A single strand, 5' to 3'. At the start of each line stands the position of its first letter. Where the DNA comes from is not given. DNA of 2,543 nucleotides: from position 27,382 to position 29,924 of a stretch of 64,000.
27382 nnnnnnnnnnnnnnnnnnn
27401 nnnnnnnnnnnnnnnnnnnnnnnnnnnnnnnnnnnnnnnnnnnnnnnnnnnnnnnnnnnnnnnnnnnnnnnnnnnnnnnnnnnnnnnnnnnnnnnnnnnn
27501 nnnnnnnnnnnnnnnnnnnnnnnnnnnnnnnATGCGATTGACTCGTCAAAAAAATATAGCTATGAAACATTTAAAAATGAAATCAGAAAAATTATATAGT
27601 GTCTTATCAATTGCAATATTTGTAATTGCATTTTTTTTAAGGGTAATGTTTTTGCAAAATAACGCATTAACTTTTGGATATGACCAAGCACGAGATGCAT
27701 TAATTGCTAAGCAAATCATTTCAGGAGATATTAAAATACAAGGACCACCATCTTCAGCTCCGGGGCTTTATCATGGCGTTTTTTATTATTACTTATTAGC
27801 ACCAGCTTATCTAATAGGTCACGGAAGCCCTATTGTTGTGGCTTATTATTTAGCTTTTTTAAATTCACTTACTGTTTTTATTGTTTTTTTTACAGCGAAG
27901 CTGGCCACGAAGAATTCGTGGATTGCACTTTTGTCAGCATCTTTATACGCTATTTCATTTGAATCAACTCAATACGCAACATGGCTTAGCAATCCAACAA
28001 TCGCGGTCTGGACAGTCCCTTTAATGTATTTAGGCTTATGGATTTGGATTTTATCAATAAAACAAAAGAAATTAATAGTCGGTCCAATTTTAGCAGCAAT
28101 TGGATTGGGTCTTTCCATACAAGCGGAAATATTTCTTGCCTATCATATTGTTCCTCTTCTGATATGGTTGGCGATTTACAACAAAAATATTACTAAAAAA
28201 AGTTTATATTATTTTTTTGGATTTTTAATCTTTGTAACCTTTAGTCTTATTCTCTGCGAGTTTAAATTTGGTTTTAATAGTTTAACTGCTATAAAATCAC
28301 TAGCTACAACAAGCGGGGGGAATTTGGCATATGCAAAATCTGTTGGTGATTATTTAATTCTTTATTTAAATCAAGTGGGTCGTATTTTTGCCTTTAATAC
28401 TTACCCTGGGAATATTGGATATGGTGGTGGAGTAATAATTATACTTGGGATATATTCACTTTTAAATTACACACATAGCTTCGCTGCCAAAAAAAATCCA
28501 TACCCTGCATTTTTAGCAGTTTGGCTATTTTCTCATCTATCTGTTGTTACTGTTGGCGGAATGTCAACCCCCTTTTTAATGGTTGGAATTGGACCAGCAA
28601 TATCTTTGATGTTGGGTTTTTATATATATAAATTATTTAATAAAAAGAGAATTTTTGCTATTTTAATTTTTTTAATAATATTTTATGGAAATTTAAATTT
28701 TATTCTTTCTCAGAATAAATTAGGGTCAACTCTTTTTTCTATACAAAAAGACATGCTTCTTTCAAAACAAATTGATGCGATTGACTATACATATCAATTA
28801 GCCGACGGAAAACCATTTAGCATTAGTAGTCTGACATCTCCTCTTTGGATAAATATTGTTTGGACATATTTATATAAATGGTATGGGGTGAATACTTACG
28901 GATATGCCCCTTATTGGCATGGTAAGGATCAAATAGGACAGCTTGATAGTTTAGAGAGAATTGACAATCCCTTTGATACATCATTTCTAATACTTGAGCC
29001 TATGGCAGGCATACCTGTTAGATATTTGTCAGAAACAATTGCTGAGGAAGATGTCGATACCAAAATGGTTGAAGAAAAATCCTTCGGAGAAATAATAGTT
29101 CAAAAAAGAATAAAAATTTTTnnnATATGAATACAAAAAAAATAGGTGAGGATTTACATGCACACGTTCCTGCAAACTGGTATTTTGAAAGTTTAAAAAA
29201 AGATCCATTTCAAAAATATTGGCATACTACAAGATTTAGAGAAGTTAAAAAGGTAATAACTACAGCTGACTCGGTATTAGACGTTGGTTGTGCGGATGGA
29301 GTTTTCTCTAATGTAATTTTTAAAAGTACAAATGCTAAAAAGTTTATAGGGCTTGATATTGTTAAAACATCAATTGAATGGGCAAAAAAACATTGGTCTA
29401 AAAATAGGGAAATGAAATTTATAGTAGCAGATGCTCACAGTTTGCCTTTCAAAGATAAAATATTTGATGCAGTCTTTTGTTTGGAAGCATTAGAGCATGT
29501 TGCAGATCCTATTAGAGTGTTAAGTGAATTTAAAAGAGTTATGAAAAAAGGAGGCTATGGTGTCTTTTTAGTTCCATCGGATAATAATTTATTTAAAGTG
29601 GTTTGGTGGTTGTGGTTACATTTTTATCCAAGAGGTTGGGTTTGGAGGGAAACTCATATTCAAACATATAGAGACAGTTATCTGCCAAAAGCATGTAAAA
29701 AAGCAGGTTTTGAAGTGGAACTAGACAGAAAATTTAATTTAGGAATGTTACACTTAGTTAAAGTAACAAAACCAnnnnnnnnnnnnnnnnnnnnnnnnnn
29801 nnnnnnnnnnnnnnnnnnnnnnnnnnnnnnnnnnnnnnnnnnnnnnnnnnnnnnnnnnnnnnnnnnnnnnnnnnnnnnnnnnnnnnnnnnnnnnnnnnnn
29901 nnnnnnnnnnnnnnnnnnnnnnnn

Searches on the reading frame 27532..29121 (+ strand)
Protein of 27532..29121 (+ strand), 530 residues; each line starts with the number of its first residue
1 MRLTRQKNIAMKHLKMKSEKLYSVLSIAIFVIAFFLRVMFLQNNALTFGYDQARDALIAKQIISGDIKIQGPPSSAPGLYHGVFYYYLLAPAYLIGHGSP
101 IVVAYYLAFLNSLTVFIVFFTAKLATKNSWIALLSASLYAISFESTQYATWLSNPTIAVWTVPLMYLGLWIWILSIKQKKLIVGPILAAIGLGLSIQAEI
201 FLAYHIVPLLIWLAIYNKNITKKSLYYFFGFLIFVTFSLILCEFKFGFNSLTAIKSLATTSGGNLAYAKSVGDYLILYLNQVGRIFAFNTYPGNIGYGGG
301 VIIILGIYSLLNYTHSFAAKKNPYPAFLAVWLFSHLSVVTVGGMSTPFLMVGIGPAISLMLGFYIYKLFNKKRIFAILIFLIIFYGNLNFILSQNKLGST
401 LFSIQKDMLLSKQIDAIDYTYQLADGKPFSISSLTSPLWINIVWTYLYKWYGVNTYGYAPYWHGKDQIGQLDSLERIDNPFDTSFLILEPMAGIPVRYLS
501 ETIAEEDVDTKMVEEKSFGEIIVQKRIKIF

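Call 15: search_protein_families(library=pfam, proteins=[window:27532-29121:+], max_evalue=0.01)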
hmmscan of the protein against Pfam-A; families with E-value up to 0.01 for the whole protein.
window:27532-29121:+ (530 aa): 0 families

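Call 79: search_protein_families(library=pfam, proteins=[window:27532-29121:+], max_evalue=1)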
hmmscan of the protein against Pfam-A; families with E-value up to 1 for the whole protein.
window:27532-29121:+ (530 aa): 1 family
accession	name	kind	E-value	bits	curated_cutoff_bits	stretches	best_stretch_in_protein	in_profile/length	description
PF18904.5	DUF5660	-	0.54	10.9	24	1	104-134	45-75/109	Domain of unknown function (DUF5660)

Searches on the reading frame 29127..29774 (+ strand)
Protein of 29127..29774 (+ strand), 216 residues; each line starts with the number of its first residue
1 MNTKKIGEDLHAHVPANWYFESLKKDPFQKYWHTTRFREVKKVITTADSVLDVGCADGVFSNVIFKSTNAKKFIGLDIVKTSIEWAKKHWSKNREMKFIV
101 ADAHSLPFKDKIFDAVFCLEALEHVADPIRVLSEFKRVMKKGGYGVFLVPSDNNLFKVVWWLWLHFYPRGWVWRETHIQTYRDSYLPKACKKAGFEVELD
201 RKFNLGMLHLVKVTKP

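Call 15: search_protein_families(library=pfam, proteins=[window:29127-29774:+], max_evalue=0.01)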
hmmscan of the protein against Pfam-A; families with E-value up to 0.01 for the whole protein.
window:29127-29774:+ (216 aa): 15 families
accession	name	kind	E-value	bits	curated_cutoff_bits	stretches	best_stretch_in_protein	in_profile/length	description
PF08241.18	Methyltransf_11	-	4.7e-24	85.3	21.2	1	51-146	1-94/95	Methyltransferase domain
PF13847.12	Methyltransf_31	-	2.2e-22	79.8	27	1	46-147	3-109/145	Methyltransferase domain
PF13489.12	Methyltransf_23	-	8e-22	78.1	27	1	46-198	22-162/164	Methyltransferase domain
PF13649.12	Methyltransf_25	-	2.1e-20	73.6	27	1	50-143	1-97/97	Methyltransferase domain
PF08242.18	Methyltransf_12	-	3.9e-13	50.4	30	1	51-143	1-96/98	Methyltransferase domain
PF01209.24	Ubie_methyltran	-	3e-10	40.3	20.1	1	32-153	35-157/233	ubiE/COQ5 methyltransferase family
PF06325.19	PrmA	-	3.6e-06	27.1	22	1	40-145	155-256/296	Ribosomal protein L11 methyltransferase (PrmA)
PF07021.18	MetW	-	6.8e-06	26.3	21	1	37-141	4-104/193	Methionine biosynthesis protein MetW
PF01728.25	FtsJ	-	1.4e-05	25.6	24.1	1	42-113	17-85/181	FtsJ-like methyltransferase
PF12847.13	Methyltransf_18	-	2.6e-05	24.7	27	1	35-94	3-62/151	Methyltransferase domain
PF08003.17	Methyltransf_9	-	3.9e-05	23.2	23.8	1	47-144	116-214/315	Protein of unknown function (DUF1698)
PF05401.17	NodS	-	7.4e-05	23.1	24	1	42-136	39-130/201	Nodulation protein S (NodS)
PF05175.20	MTS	-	0.00016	21.8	23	1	46-117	31-103/170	Methyltransferase small domain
PF03141.22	Methyltransf_29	-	0.0022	17.1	23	1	45-147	116-217/506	Putative S-adenosyl-L-methionine-dependent methyltransferase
PF03291.22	mRNA_G-N7_MeTrfase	-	0.0066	16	26.6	1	36-99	51-115/315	mRNA (guanine-N(7))-methyltransferase domain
